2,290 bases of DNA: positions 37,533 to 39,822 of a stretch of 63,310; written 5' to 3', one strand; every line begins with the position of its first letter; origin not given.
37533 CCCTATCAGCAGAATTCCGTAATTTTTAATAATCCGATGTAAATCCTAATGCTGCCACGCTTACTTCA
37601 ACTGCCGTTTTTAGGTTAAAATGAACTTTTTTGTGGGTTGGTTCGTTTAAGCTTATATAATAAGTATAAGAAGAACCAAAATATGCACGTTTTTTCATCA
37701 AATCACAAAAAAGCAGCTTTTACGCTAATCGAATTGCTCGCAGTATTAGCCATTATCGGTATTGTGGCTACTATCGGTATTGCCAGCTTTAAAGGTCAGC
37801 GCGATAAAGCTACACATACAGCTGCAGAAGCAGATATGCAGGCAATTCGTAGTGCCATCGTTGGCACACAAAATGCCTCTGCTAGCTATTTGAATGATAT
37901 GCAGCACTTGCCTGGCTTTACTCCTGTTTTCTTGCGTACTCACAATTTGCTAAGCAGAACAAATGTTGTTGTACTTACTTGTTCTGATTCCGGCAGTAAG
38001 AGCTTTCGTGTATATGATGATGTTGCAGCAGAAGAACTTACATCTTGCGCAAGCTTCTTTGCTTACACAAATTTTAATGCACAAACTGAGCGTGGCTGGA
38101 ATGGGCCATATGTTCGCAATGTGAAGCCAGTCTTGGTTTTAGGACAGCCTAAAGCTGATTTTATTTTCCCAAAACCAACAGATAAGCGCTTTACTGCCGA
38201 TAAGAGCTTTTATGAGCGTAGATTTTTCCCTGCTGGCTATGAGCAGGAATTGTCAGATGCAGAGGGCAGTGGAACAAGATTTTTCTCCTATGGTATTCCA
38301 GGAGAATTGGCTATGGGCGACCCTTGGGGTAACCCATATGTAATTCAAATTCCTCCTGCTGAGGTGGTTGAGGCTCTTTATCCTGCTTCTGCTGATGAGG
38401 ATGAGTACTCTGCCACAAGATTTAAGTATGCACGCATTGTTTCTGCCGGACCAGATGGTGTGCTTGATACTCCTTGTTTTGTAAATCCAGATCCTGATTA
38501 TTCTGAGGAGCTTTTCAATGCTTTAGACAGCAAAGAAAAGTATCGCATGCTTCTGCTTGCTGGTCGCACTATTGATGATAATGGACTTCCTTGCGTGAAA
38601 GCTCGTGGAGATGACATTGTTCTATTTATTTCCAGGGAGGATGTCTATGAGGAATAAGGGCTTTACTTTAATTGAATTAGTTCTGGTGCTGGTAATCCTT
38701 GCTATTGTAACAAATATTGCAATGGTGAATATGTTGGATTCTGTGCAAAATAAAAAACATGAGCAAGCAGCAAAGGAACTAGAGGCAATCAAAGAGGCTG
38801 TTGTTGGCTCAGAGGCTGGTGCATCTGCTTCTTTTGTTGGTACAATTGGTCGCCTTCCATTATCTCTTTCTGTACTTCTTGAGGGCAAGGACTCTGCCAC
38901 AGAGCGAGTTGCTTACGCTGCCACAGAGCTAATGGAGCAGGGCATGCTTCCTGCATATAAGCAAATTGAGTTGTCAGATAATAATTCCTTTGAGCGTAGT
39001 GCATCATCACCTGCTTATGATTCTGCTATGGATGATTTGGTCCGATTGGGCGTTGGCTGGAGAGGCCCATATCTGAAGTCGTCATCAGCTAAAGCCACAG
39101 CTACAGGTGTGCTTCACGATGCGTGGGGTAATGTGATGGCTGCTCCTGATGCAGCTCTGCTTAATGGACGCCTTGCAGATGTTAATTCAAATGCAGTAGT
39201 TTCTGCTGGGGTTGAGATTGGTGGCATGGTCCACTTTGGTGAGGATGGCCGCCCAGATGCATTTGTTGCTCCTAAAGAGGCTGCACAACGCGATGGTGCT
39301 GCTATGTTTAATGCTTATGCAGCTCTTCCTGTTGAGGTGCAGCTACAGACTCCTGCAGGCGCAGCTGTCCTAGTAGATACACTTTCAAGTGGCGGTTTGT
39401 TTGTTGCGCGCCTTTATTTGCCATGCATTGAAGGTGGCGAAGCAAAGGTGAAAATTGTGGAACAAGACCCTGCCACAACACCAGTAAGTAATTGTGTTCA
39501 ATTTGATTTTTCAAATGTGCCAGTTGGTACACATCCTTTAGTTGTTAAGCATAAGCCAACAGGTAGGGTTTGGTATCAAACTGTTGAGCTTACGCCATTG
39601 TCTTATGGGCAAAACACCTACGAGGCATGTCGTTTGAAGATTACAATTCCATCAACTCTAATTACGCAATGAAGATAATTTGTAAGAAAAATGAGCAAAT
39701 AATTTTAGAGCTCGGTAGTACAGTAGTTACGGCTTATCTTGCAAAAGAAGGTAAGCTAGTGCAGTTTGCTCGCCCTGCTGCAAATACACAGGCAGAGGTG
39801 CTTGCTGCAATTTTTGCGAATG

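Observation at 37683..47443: Compact, atypical type IV filament locus: PilT plus GspE/F/secretin with only two giant pilin-like genes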

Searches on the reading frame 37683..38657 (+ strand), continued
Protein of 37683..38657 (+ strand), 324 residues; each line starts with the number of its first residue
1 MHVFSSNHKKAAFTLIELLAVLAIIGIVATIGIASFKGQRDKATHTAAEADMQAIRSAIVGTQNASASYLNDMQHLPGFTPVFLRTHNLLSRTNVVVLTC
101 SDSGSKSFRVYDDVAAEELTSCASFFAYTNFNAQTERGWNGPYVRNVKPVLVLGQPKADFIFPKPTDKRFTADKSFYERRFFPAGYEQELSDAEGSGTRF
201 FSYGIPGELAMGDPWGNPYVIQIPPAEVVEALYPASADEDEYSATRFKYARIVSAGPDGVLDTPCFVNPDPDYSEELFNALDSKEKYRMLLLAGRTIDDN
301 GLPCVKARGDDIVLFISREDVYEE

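Call 73: fold_search(model_id=the predicted structure, library=pdb)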
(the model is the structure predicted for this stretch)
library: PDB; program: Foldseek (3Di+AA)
matches with E <= 10: 21; with E <= 0.001: 0
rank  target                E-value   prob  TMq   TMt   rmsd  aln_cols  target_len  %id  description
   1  9npx_H                2.3e+00  0.01  0.08  0.10  18.7       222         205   11  SARS-CoV-2 nsp1 bound to the Rhinolophus lepidus 40S ribosomal subunit (local refinement of the 40S body) (released 2025-06-11)
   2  5mp9_K                3.5e+00  0.03  0.13  0.11  23.6       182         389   10  26S proteasome in presence of ATP (s1) (released 2017-03-08)
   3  1mbz_A                3.5e+00  0.01  0.06  0.05  12.3        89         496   13  BETA-LACTAM SYNTHETASE WITH TRAPPED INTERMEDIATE (released 2002-10-23)
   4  9yi3_A                3.8e+00  0.01  0.10  0.11  17.5       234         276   11  Crystal structure of PprA S-F filament from Deinococcus radiodurans (released 2025-10-15)
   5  5fei_B                4.6e+00  0.01  0.07  0.05  16.5       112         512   16  Crystal structure of the bacteriophage phi29 tail knob protein gp9 truncation variant (released 2016-06-22)
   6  4v9e_AA               5.2e+00  0.04  0.07  0.09  11.7        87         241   16  Crystal Structure of Rift Valley Fever Virus Nucleocapsid Protein Hexamer Bound to Single-stranded RNA. (released 2014-07-09)
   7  2lae_MODEL_1_A        5.2e+00  0.01  0.08  0.17  10.6       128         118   15  NMR solution structure of the C-terminal domain of the E. coli lipoprotein BamC (released 2011-06-01)
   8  7zhg_J                6.2e+00  0.01  0.07  0.13  11.3        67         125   18  High-resolution cryo-EM structure of Pyrococcus abyssi 30S ribosomal subunit bound to mRNA and initiator tRNA anticodo (released 2022-06-29)
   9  5fb5_B                6.6e+00  0.00  0.08  0.05  15.2       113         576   17  Crystal structure of the bacteriophage phi29 tail knob protein gp9 (released 2016-06-22)
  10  4cr2_M                7.0e+00  0.02  0.08  0.07  20.7       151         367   10  Deep classification of a large cryo-EM dataset defines the conformational landscape of the 26S proteasome (released 2014-04-02)
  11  8b6h_DT               7.0e+00  0.01  0.09  0.09  16.2        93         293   13  Cryo-EM structure of cytochrome c oxidase dimer (complex IV) from respiratory supercomplex of Tetrahymena thermophila (released 2023-03-29)
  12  5fb4_A                7.0e+00  0.00  0.07  0.05  16.1       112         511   15  Crystal structure of the bacteriophage phi29 tail knob protein gp9 truncation variant (released 2016-06-22)
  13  8gkf_H                7.5e+00  0.03  0.09  0.13   6.9        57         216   16  Phosphopantetheinyl transferase PptT from Mycobacterium tuberculosis in complex with Raltitrexed. (released 2024-03-20)
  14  4a54_MODEL_1_A        8.0e+00  0.02  0.06  0.19  12.0        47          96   15  Structural basis of the Dcp1:Dcp2 mRNA decapping complex activation by Edc3 and Scd6 (released 2012-02-01)
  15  8yb7_G                8.5e+00  0.02  0.06  0.04   6.6        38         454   13  SARS-CoV-2 DMV nsp3-4 pore complex (consensus-pore, C3 symmetry) (released 2024-06-19)
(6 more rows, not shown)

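Call 79: search_protein_families(library=pfam, alignment_id=A6, max_evalue=1)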
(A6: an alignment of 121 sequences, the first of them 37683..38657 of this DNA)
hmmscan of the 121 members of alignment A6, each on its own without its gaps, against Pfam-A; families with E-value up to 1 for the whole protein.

A. member 1, window:37683-38657:+ (324 aa): 2 families
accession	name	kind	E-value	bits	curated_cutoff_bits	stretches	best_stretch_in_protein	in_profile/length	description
PF07963.17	N_methyl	-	3.2e-07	30.1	21.2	1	8-31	2-25/27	Prokaryotic N-terminal methylation motif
PF08334.16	T2SSG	-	0.02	15.4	21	0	211-229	66-84/108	Type II secretion system (T2SS), protein G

B. families by the number of members that match (of 121 scanned): 26 families (the first 25 are shown)
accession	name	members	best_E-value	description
PF07963.17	N_methyl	103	4.5e-08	Prokaryotic N-terminal methylation motif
PF08334.16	T2SSG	93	0.00098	Type II secretion system (T2SS), protein G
PF09682.15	Phage_holin_6_1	1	0.03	Bacteriophage holin of superfamily 6 (Holin_LLH)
PF19752.4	DUF6239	1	0.046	Family of unknown function (DUF6239)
PF06989.17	BAALC_N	1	0.1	BAALC N-terminus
PF07777.16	MFMR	1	0.11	G-box binding protein MFMR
PF06299.18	DUF1045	1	0.12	Protein of unknown function (DUF1045)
PF01241.23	PSI_PSAK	1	0.13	Photosystem I psaG / psaK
PF05525.19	Branch_AA_trans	1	0.14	Branched-chain amino acid transport protein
PF07598.16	DUF1561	1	0.15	Protein of unknown function (DUF1561)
PF10821.13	DUF2567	1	0.17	Protein of unknown function (DUF2567)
PF05420.17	BCSC_C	1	0.17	Cellulose synthase operon protein C C-terminus (BCSC_C)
PF01168.26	Ala_racemase_N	1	0.17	Alanine racemase, N-terminal domain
PF09182.16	PuR_N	1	0.17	Bacterial purine repressor, N-terminal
PF02817.22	E3_binding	1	0.18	e3 binding domain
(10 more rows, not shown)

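Call 82: search_protein_families(library=ncbifam, proteins=[L007:19669-20616:+, L009:19847-20851:+, L007:13490-14641:+], max_evalue=0.001)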
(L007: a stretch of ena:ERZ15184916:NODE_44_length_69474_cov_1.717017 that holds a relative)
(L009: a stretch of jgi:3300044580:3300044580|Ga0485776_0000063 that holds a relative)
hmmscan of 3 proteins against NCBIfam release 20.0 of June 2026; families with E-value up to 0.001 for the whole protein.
L007:19669-20616:+ (315 aa): 6 families
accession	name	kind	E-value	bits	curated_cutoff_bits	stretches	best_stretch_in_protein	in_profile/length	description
TIGR02532.1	IV_pilin_GFxxxE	domain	8.7e-08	31.7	16.3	1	8-31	1-24/24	prepilin-type N-terminal cleavage/methylation domain-containing protein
TIGR01710.1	typeII_sec_gspG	equivalog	3.8e-06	27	88.85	1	9-79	1-70/134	type II secretion system major pseudopilin GspG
NF040999.1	pilin_ComGC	equivalog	4.9e-06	26.6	75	1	9-80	2-71/84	competence type IV pilus major pilin ComGC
TIGR01708.2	typeII_sec_gspH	equivalog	5e-06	26.6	80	1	9-39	2-32/169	type II secretion system minor pseudopilin GspH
NF007862.0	PRK10574.1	equivalog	0.00011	22.3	138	1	8-42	4-38/145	prepilin peptidase-dependent pilin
NF040982.1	ComGD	equivalog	0.0006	20.2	70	1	9-52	2-45/139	competence type IV pilus minor pilin ComGD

L009:19847-20851:+ (334 aa): 7 families
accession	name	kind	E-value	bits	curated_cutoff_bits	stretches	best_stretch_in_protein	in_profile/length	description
TIGR02532.1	IV_pilin_GFxxxE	domain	9.5e-07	28.4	16.3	1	8-30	2-24/24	prepilin-type N-terminal cleavage/methylation domain-containing protein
NF041775.1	typeIV_PilA_Myxo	equivalog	1.4e-06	28.4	400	1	7-66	10-69/214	type IV pilin protein PilA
TIGR01708.2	typeII_sec_gspH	equivalog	9.5e-06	25.7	80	1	8-69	2-63/169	type II secretion system minor pseudopilin GspH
NF007862.0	PRK10574.1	equivalog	8.1e-05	22.8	138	1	6-37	3-34/145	prepilin peptidase-dependent pilin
TIGR01710.1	typeII_sec_gspG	equivalog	0.00016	21.7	88.85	1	8-59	1-52/134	type II secretion system major pseudopilin GspG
NF041013.1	T4P_ComGE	equivalog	0.00016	21.7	49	1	6-62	2-59/83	competence type IV pilus minor pilin ComGE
NF040982.1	ComGD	equivalog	0.00051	20.5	70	1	8-81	2-76/139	competence type IV pilus minor pilin ComGD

L007:13490-14641:+ (383 aa): 18 families
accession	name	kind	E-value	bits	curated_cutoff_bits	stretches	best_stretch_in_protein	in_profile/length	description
TIGR01420.1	pilT_fam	subfamily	6.1e-111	370.9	319.1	1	15-367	2-341/343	PilT/PilU family type 4a pilus ATPase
TIGR02525.1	plasmid_TraJ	equivalog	1.3e-47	162.5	368.3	1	14-361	11-364/372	plasmid transfer ATPase TraJ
TIGR02533.1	type_II_gspE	equivalog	1.8e-42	145.6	630.25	1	124-266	216-358/486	type II secretion system ATPase GspE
TIGR02524.1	dot_icm_DotB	equivalog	5.9e-40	137.6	463.3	1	12-358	3-348/358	Dot/Icm type IV secretion system ATPase DotB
NF041000.1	ATPase_ComGA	equivalog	3.9e-37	127.7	300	1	139-293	120-265/267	competence type IV pilus ATPase ComGA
TIGR02538.1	type_IV_pilB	equivalog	4.2e-36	124.7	675.65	1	14-266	184-431/564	type IV-A pilus assembly ATPase PilB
NF007755.0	PRK10436.1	equivalog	2.4e-34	118.8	617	1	11-266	85-334/465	type II secretion system protein GspE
NF053534.1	T4PilAsmATPsTfpB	equivalog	6.5e-32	110.7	850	1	140-267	329-452/584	type IV pilus assembly ATPase TfpB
NF058587.1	archaellum_moto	equivalog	1.2e-18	67.2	550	1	150-266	278-395/527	archaellum flagellar ATPase motor FlaI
TIGR02788.1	VirB11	equivalog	1.4e-16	60.4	249.95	1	149-269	146-267/308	P-type DNA transfer ATPase VirB11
TIGR02782.1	TrbB_P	equivalog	2.2e-14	53.4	304.55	1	150-267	139-255/303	P-type conjugative transfer ATPase TrbB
NF010425.0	PRK13851.1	equivalog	1.5e-12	47.1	461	1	149-273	164-289/344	type IV secretion system protein VirB11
TIGR03819.1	heli_sec_ATPase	hypoth_equivalog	5.4e-12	45.6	373.15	1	150-264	181-297/340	TadA family conjugal transfer-associated ATPase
NF010469.0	PRK13894.1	subfamily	3.8e-10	39.6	508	1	150-267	152-267/320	conjugal transfer ATPase TrbB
NF010475.0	PRK13900.1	equivalog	1.4e-09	37.5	389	1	150-264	163-279/333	type IV secretion system ATPase VirB11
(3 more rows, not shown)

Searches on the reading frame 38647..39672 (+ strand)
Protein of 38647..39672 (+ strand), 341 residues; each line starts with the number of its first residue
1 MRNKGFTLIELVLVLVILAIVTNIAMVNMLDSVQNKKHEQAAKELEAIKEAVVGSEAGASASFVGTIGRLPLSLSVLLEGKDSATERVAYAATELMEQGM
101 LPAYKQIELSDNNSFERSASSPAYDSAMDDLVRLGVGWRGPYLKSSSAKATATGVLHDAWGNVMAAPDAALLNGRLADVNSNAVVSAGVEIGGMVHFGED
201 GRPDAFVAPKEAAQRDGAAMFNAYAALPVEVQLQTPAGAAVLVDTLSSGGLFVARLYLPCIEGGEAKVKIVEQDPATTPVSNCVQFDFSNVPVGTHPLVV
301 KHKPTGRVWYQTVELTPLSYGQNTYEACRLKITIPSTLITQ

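Call 3: search_protein_families(library=pfam, proteins=[window:38647-39672:+], max_evalue=0.01)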
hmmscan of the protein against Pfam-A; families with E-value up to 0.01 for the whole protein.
window:38647-39672:+ (341 aa): 1 family
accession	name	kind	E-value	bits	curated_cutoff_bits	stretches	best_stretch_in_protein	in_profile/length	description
PF07963.17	N_methyl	-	8.7e-07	28.7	21.2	1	2-21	3-22/27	Prokaryotic N-terminal methylation motif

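Call 4: search_protein_families(library=ncbifam, proteins=[window:38647-39672:+], max_evalue=0.01)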
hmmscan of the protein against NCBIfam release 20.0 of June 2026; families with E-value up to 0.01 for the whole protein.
window:38647-39672:+ (341 aa): 9 families
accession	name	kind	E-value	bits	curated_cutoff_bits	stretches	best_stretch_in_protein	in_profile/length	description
TIGR02532.1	IV_pilin_GFxxxE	domain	4.9e-07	29.3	16.3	1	4-26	2-24/24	prepilin-type N-terminal cleavage/methylation domain-containing protein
TIGR01708.2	typeII_sec_gspH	equivalog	6.1e-07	29.6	80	1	4-47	2-45/169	type II secretion system minor pseudopilin GspH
NF041775.1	typeIV_PilA_Myxo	equivalog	4.3e-06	26.9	400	1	2-51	9-58/214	type IV pilin protein PilA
TIGR01710.1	typeII_sec_gspG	equivalog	9.2e-06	25.7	88.85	1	4-52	1-49/134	type II secretion system major pseudopilin GspG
NF041013.1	T4P_ComGE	equivalog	6.9e-05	22.9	49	1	2-44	2-44/83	competence type IV pilus minor pilin ComGE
NF040982.1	ComGD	equivalog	0.00043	20.7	70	1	3-47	1-45/139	competence type IV pilus minor pilin ComGD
NF007800.0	PRK10506.1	equivalog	0.0012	18.7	158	1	2-46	7-51/163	prepilin peptidase-dependent protein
NF007862.0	PRK10574.1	equivalog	0.0017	18.5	138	1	2-27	3-28/145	prepilin peptidase-dependent pilin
NF040999.1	pilin_ComGC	equivalog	0.0017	18.5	75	1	4-41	2-42/84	competence type IV pilus major pilin ComGC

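Call 40: search_solved_structures(query=A5, max_evalue=1, show_alignments=3)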
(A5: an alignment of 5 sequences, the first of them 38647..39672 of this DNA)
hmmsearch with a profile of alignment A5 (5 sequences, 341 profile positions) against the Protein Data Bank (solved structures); distinct sequences matched with E-value up to 1: 9.
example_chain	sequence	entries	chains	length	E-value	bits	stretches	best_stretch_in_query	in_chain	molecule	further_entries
9egp_A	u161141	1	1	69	0.0024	20.2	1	3-49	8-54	Geopilin domain 1 protein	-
7tgg_A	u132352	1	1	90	0.011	18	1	3-51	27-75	Geopilin domain 1 protein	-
8tj2_C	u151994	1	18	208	0.022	17.1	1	6-52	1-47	Type IV major pilin protein PilA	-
9lab_B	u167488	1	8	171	0.038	16.3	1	2-30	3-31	MSHA major pilin subunit MshA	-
8pfb_G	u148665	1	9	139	0.039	16.3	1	6-56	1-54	Type IV pilin PilE1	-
8qqj_J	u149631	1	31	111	0.066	15.5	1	6-51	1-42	Type IV narrow pilus major component PilA5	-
6xxe_A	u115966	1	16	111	0.071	15.4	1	6-50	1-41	Uncharacterized protein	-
9laa_A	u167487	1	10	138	0.37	13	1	3-29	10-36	Type IV pilin protein PilA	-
2m7g_A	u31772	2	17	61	0.68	12.2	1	6-52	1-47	Geopilin domain 1 protein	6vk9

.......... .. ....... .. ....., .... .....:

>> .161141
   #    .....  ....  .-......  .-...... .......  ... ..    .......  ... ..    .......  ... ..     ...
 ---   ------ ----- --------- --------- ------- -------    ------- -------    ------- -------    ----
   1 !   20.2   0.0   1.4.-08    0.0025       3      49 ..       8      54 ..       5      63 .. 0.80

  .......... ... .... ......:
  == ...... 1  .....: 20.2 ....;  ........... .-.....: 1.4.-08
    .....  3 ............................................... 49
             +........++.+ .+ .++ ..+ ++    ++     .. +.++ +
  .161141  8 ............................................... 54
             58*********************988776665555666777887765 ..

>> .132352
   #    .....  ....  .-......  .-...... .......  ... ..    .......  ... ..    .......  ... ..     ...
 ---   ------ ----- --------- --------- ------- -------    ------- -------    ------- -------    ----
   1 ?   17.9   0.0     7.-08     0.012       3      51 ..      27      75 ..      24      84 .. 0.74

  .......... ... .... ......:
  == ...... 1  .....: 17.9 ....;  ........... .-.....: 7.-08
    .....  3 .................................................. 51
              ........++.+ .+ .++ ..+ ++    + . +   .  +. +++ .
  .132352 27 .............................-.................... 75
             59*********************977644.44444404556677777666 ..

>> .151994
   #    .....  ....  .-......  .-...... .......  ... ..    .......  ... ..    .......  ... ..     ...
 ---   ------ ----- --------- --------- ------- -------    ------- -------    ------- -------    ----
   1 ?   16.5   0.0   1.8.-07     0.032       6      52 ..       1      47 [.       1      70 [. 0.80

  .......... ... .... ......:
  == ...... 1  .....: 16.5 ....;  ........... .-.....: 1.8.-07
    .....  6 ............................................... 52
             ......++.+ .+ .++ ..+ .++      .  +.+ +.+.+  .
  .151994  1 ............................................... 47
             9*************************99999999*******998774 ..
